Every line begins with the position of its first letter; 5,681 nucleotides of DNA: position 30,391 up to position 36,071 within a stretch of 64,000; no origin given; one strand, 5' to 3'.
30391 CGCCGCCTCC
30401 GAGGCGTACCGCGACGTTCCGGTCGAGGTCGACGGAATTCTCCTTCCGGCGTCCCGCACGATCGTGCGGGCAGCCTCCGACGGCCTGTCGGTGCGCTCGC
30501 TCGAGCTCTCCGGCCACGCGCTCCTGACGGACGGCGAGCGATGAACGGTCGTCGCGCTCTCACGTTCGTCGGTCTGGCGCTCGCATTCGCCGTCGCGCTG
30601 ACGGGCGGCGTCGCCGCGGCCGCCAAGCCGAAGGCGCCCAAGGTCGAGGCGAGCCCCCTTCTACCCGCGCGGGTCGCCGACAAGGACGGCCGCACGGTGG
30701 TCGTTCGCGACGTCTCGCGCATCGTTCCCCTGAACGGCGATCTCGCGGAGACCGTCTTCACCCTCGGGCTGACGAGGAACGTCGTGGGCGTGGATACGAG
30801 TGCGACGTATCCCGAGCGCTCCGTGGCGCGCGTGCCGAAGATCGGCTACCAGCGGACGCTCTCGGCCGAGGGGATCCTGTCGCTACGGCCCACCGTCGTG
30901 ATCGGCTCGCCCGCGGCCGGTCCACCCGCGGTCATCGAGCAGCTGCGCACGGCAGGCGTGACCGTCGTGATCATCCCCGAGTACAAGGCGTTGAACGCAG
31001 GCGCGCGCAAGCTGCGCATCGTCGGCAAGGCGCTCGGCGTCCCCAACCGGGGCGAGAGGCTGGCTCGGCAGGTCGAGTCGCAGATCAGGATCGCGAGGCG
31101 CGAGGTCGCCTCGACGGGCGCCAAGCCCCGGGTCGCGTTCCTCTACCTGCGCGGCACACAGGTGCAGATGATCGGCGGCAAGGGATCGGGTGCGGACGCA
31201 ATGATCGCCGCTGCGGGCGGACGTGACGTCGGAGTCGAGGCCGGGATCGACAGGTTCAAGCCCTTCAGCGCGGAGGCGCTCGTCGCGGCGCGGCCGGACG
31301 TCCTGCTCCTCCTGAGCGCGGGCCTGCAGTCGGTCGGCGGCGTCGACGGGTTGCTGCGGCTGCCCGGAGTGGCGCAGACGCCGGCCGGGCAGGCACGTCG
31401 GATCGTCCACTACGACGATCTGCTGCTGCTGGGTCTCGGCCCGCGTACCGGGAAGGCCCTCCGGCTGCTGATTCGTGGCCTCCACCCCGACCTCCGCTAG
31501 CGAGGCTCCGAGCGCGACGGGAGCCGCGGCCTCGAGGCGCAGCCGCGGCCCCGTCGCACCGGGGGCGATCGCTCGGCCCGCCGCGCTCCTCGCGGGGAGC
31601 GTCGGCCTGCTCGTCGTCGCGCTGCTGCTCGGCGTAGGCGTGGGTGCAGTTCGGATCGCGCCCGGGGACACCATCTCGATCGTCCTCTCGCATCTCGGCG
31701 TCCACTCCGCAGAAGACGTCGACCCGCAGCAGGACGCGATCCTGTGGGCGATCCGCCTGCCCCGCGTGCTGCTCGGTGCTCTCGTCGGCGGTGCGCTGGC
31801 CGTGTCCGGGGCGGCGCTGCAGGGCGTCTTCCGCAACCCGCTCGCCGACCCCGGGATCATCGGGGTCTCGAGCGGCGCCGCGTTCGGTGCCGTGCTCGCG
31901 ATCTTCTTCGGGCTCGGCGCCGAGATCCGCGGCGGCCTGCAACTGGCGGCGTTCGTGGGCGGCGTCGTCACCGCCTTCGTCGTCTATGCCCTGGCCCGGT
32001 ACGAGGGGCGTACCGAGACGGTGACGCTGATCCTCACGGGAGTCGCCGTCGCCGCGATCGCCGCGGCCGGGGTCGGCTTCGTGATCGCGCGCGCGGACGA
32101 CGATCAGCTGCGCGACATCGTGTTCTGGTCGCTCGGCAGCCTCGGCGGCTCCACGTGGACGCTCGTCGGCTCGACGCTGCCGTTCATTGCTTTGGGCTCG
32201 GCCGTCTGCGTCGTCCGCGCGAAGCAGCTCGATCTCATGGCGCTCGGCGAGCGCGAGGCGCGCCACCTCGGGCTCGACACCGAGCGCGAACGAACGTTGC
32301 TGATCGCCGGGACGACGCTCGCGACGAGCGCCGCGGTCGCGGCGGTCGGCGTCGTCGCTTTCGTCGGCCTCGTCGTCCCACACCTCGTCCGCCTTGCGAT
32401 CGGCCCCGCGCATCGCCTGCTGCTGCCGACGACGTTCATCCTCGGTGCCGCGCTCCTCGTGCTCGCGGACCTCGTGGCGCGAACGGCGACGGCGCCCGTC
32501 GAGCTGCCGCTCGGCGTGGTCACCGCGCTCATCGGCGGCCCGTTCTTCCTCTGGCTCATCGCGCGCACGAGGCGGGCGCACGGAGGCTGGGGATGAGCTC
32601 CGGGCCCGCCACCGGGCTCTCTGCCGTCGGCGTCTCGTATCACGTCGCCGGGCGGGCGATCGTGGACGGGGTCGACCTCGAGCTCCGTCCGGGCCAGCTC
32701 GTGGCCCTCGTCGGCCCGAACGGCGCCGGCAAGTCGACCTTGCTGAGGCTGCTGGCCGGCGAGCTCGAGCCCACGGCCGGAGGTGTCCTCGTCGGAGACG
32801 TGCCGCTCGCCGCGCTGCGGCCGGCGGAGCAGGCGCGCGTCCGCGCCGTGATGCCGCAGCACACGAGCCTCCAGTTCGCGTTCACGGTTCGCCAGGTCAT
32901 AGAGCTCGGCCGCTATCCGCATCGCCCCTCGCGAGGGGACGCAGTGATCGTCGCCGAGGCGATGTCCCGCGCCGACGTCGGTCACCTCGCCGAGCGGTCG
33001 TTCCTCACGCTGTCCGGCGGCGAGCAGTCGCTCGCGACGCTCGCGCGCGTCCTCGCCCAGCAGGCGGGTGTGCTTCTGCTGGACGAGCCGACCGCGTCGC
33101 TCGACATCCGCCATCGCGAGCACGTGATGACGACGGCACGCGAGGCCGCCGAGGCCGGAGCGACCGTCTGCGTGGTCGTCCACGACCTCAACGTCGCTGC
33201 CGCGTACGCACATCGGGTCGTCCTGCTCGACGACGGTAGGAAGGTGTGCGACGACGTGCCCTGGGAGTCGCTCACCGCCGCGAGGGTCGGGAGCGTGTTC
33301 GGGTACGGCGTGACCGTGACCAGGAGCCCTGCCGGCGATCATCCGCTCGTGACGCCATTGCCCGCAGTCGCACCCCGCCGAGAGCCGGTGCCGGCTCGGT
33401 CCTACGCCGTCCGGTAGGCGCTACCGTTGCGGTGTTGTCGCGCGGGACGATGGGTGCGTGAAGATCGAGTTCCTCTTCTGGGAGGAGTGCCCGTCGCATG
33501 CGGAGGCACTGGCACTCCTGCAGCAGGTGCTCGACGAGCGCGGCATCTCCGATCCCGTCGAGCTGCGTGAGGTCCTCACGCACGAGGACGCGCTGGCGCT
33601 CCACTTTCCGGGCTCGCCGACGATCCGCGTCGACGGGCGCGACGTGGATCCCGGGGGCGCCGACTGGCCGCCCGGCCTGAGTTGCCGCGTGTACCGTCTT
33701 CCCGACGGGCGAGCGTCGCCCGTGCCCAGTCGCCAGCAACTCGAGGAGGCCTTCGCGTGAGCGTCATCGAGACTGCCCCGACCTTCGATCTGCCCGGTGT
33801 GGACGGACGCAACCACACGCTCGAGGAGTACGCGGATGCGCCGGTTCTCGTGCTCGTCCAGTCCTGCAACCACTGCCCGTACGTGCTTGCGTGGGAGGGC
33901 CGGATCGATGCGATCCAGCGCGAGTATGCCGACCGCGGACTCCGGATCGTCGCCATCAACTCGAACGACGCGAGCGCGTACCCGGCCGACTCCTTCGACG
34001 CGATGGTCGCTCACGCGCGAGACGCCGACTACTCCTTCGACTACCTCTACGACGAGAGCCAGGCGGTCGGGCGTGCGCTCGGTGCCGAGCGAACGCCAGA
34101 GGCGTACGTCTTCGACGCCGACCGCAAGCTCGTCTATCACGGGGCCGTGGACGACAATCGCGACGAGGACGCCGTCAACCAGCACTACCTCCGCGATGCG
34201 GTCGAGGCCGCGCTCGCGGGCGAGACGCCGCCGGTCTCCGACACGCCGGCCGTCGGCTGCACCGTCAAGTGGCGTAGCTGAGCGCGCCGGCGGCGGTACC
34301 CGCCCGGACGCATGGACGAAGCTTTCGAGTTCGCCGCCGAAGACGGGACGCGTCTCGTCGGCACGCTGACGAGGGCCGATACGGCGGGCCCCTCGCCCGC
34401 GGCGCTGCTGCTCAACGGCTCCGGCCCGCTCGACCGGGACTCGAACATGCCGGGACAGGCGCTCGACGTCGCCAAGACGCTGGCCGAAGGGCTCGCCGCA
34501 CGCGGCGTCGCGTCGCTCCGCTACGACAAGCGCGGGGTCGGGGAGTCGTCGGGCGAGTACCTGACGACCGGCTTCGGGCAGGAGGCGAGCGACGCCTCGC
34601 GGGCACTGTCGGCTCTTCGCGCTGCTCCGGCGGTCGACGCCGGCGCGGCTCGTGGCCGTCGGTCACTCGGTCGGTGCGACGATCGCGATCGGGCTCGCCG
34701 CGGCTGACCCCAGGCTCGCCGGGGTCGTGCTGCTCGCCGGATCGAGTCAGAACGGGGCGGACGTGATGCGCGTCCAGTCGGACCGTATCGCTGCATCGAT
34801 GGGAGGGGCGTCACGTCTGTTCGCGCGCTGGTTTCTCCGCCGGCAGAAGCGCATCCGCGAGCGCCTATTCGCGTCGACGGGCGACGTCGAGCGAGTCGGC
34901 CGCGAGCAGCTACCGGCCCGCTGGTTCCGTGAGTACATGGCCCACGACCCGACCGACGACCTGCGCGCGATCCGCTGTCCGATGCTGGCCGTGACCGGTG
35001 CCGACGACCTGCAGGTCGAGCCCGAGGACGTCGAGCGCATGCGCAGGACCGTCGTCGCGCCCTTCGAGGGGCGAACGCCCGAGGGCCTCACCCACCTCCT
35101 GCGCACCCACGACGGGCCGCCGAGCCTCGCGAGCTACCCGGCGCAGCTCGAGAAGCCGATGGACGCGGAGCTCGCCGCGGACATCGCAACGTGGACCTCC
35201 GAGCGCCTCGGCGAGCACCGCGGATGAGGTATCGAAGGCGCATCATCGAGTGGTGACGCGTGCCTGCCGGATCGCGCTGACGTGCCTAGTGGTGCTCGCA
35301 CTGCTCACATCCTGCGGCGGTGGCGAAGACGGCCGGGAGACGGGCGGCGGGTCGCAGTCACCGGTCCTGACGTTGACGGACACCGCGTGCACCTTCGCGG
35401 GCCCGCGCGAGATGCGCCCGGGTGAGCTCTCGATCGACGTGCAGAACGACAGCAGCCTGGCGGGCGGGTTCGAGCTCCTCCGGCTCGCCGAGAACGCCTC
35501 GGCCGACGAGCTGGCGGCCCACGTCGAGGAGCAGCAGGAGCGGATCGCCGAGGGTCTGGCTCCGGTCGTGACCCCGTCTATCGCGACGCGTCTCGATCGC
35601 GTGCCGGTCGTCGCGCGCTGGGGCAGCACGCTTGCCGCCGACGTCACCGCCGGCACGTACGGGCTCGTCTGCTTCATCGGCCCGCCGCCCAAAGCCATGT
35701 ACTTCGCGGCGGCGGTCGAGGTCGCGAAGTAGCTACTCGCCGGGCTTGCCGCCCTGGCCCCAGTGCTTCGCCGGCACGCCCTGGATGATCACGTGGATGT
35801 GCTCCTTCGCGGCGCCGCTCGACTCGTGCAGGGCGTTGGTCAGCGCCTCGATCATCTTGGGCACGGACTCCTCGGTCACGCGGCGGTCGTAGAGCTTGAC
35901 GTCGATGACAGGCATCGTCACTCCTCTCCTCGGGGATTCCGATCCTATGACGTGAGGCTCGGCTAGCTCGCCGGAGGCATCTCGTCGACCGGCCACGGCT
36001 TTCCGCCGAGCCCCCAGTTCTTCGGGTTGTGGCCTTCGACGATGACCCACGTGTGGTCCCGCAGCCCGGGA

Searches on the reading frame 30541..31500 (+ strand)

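Call 13: search_protein_families(library=pfam, proteins=[window:30541-31500:+], max_evalue=0.001)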
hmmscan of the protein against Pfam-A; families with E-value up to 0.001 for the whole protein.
window:30541-31500:+ (319 aa): 1 family
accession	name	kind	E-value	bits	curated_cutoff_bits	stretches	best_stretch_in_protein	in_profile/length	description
PF01497.23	Peripla_BP_2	-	9.4e-35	120.5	27.5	1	61-293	1-233/235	Periplasmic binding protein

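Call 17: search_protein_families(library=ncbifam, proteins=[window:30541-31500:+], max_evalue=0.00001)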
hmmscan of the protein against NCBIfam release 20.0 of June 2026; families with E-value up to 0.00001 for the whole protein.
window:30541-31500:+ (319 aa): 5 families
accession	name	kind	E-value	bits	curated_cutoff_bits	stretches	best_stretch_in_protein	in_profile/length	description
TIGR04281.1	peripla_PGF_1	equivalog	1.5e-25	90.1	325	1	42-317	4-267/330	PGF-CTERM-anchored ABC transporter substrate-binding protein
NF002894.0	PRK03379.1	equivalog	6.2e-10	38.7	234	1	54-257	19-214/266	vitamin B12 ABC transporter substrate-binding protein BtuF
NF010649.0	PRK14048.1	equivalog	7.5e-08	31.9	374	1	95-279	98-287/374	ferrichrome/ferrioxamine B periplasmic transporter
TIGR03659.1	IsdE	equivalog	1.4e-07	31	298.65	1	56-262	36-235/292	heme ABC transporter substrate-binding protein IsdE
TIGR03868.1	F420-O_ABCperi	hypoth_equivalog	2.2e-06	27.1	392.4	0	155-267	131-237/287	putative F420-0 ABC transporter substrate-binding protein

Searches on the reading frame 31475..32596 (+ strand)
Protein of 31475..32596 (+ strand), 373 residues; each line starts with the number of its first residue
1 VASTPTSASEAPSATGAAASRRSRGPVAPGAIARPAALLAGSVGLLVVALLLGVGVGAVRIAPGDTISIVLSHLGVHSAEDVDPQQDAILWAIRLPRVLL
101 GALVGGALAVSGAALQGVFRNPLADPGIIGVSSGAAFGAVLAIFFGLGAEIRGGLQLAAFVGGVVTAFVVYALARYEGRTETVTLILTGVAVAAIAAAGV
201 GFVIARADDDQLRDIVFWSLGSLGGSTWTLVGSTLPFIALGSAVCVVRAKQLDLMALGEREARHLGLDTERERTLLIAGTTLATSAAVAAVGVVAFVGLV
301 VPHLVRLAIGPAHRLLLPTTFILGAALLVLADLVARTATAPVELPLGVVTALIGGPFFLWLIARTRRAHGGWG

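Call 14: search_protein_families(library=pfam, proteins=[window:31475-32596:+], max_evalue=0.001)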
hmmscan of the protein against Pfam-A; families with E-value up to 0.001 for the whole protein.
window:31475-32596:+ (373 aa): 1 family
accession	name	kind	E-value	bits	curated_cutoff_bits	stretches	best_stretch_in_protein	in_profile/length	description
PF01032.23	FecCD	-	8.6e-96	321.1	26.5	1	45-364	1-311/311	FecCD transport family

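Call 17: search_protein_families(library=ncbifam, proteins=[window:31475-32596:+], max_evalue=0.00001)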
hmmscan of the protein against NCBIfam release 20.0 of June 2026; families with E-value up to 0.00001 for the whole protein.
window:31475-32596:+ (373 aa): 16 families
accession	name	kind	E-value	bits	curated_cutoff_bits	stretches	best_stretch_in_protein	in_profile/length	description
NF007081.0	PRK09535.1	equivalog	6.3e-91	305.4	461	1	81-364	82-360/366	vitamin B12 ABC transporter permease BtuC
NF003001.0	PRK03784.1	equivalog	5.5e-74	249.3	334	1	67-367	32-330/332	vitamin B12 ABC transporter permease BtuC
TIGR03869.1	F420-0_ABCperm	hypoth_equivalog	3.2e-72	243.6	437.35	1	46-368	2-324/325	putative F420-0 ABC transporter permease subunit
NF007299.0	PRK09777.1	equivalog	2e-63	214.6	406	1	69-366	26-318/318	Fe(3+) dicitrate ABC transporter permease subunit FecD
NF007867.0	PRK10577.1-3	subfamily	2.5e-63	214.6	849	1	29-368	380-708/710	Fe(3+)-hydroxamate ABC transporter permease FhuB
NF007871.0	PRK10577.2-2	equivalog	7.6e-59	199.9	899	1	38-367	360-678/679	Fe(3+)-hydroxamate ABC transporter permease FhuB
NF007872.0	PRK10577.2-3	equivalog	4.6e-58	197.1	727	2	32-332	10-298/676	Fe(3+)-hydroxamate ABC transporter permease FhuB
NF007866.0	PRK10577.1-2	equivalog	7.5e-58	196.4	554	1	79-367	380-665/666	Fe(3+)-hydroxamate ABC transporter permease FhuB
NF008407.0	PRK11228.1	equivalog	3.7e-56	190.4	396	1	82-364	46-328/330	iron-dicitrate ABC transporter permease FecC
NF007873.0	PRK10577.2-4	equivalog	1.8e-54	185.6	1012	1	34-364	324-642/646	Fe(3+)-hydroxamate ABC transporter permease FhuB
NF007760.0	PRK10441.1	equivalog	6.1e-51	173.5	428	1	36-368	10-332/335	Fe(3+)-siderophore ABC transporter permease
NF007870.0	PRK10577.2-1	equivalog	7e-47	160.4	1355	1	42-365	361-673/678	Fe(3+)-hydroxamate ABC transporter permease FhuB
NF007759.0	PRK10440.1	equivalog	2.5e-46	158.4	422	1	49-367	22-328/330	iron-enterobactin ABC transporter permease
NF007869.0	PRK10577.1-6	equivalog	3.1e-45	154.8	954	1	33-369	366-699/703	Fe(3+)-hydroxamate ABC transporter permease FhuB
NF007868.0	PRK10577.1-5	equivalog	3.2e-40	138.3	943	1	80-368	48-334/666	Fe(3+)-hydroxamate ABC transporter permease FhuB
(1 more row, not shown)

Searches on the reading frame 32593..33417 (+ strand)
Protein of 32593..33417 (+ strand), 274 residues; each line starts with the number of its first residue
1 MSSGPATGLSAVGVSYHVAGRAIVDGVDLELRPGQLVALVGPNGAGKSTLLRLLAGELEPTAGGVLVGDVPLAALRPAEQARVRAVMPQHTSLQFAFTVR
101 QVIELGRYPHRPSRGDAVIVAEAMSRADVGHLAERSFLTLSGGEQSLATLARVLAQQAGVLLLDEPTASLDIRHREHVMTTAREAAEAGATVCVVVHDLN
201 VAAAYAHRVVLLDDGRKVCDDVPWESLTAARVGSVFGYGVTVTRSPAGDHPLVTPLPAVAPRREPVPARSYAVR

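Call 14: search_protein_families(library=pfam, proteins=[window:32593-33417:+], max_evalue=0.001)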
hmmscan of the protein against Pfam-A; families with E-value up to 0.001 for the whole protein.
window:32593-33417:+ (274 aa): 8 families
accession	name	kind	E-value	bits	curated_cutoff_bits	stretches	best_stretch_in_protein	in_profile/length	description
PF00005.33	ABC_tran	-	1.5e-29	103.8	25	1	25-168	2-137/137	ABC transporter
PF13304.12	AAA_21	-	1.3e-11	45.5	27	2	79-194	186-295/304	AAA domain, putative AbiEii toxin, Type IV TA system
PF02463.25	SMC_N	-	3.1e-09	37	40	1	35-198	25-198/220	RecF/RecN/SMC N terminal domain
PF13671.12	AAA_33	-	0.00011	22.9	27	0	36-91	1-47/143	AAA domain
PF13191.12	AAA_16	-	0.00012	23.1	32.6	0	33-92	24-88/167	AAA ATPase domain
PF13401.12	AAA_22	-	0.00012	22.9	27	1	34-165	5-92/130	AAA domain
PF13476.12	AAA_23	-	0.00081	20.5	27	0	26-54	12-39/201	AAA domain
PF13555.12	AAA_29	-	0.00084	19.5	27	0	25-51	13-39/61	P-loop containing region of AAA domain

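Call 17: search_protein_families(library=ncbifam, proteins=[window:32593-33417:+], max_evalue=0.00001)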
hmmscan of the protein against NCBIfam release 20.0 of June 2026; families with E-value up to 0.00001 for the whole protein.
window:32593-33417:+ (274 aa): 188 families (the best 25 are shown)
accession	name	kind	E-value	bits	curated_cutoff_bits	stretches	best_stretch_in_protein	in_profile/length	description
NF010068.0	PRK13548.1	equivalog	2.6e-88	295.5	261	1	9-255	6-259/261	heme ABC transporter ATP-binding protein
NF007082.0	PRK09536.1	equivalog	1.7e-71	241.5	537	1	13-258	8-258/402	corrinoid ABC transporter ATPase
TIGR03873.1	F420-0_ABC_ATP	hypoth_equivalog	4.3e-61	206.4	372.4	1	9-252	2-250/256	putative F420-0 ABC transporter ATP-binding protein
NF008409.0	PRK11231.1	equivalog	3.7e-53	180.5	375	1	20-253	14-252/255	Fe(3+) dicitrate ABC transporter ATP-binding protein FecE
NF010067.0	PRK13547.1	equivalog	1.3e-49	168.9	374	1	19-255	12-271/272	heme ABC transporter ATP-binding protein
NF052485.1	sider_ATP_EitC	equivalog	2.6e-43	148.3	485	1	10-243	4-239/251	siderophore ABC transporter ATP-binding protein EitC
NF007863.0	PRK10575.1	equivalog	3.3e-43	147.9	433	1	9-252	12-261/265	Fe3+-hydroxamate ABC transporter ATP-binding protein FhuC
NF040873.1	AztA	equivalog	5.1e-42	143.6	220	1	19-211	3-191/191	zinc ABC transporter ATP-binding protein AztA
NF007606.0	PRK10253.1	equivalog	1.1e-41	143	497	1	22-257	21-262/266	iron-enterobactin ABC transporter ATP-binding protein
NF053840.1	MnTportMntADein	equivalog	8.4e-38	130.3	400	1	21-238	14-231/240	manganese ABC transporter ATP-binding protein MntA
TIGR02857.1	CydD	equivalog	4.6e-36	124.9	435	1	8-210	321-528/529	thiol reductant ABC exporter subunit CydD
NF002981.0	PRK03695.1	equivalog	2.1e-34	119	281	1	27-241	19-239/253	vitamin B12 ABC transporter ATP-binding protein BtuD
TIGR04521.1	ECF_ATPase_2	equivalog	6.9e-33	113.9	330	1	23-228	20-234/279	energy-coupling factor transporter ATPase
TIGR02315.1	ABC_phnC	equivalog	1.1e-32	113.4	266.1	1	19-231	13-237/243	phosphonate ABC transporter ATP-binding protein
TIGR03375.1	type_I_sec_LssB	subfamily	1.2e-32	113.1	693.1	1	9-222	468-684/696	type I secretion system permease/ATPase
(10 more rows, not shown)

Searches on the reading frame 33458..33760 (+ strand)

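Call 14: search_protein_families(library=pfam, proteins=[window:33458-33760:+], max_evalue=0.001)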
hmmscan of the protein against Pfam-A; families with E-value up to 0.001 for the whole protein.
window:33458-33760:+ (100 aa): 0 families

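Call 17: search_protein_families(library=ncbifam, proteins=[window:33458-33760:+], max_evalue=0.00001)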
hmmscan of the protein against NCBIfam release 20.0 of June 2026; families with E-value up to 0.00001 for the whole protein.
window:33458-33760:+ (100 aa): 1 family
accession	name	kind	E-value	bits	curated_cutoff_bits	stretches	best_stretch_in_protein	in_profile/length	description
NF049942.1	DF_fam_seleno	subfamily_domain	2.3e-27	94.8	70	1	3-98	1-96/96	DF family (seleno)protein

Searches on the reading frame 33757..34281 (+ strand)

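Call 14: search_protein_families(library=pfam, proteins=[window:33757-34281:+], max_evalue=0.001)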
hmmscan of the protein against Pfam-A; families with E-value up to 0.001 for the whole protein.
window:33757-34281:+ (174 aa): 2 families
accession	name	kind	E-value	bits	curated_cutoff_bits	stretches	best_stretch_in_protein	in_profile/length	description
PF08534.16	Redoxin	-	2.2e-16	60.4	26.6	1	6-138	5-143/148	Redoxin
PF00578.27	AhpC-TSA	-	3e-15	56.7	26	1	5-127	3-123/124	AhpC/TSA family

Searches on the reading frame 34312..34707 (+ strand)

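Call 14: search_protein_families(library=pfam, proteins=[window:34312-34707:+], max_evalue=0.001)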
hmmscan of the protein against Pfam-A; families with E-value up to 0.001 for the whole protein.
window:34312-34707:+ (131 aa): 1 family
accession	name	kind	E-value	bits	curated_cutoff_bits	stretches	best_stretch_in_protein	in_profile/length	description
PF02129.25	Peptidase_S15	-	0.00018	21.7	23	1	11-100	1-85/262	X-Pro dipeptidyl-peptidase (S15 family)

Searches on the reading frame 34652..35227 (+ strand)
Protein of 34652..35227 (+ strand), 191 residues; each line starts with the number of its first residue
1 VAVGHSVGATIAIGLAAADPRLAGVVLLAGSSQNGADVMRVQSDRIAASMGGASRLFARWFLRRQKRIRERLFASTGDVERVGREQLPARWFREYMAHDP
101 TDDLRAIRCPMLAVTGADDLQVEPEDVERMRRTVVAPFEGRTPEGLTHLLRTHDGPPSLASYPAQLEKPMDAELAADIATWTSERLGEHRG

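Call 14: search_protein_families(library=pfam, proteins=[window:34652-35227:+], max_evalue=0.001)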
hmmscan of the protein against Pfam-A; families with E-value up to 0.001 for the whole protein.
window:34652-35227:+ (191 aa): 3 families
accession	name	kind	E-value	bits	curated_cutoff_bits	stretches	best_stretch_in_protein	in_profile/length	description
PF12697.13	Abhydrolase_6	-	3e-07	31.8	26.3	1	3-149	71-205/217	Alpha/beta hydrolase family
PF12146.15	Hydrolase_4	-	2.8e-06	27.2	27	1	3-135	81-218/239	Serine aminopeptidase, S33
PF12695.13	Abhydrolase_5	-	0.00055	20.2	27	0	3-33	62-92/164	Alpha/beta hydrolase family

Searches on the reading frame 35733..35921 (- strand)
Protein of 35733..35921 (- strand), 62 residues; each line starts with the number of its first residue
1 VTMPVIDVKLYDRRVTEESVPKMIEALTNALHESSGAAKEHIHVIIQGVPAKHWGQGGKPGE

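Call 33: search_protein_families(library=pfam, max_evalue=0.0001, proteins=[window:35733-35921:-])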
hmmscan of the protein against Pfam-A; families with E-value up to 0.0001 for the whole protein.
window:35733-35921:- (62 aa): 1 family
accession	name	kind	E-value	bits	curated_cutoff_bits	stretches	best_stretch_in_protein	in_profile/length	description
PF01361.26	Tautomerase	-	7.3e-13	48.7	22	1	4-59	1-55/60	Tautomerase enzyme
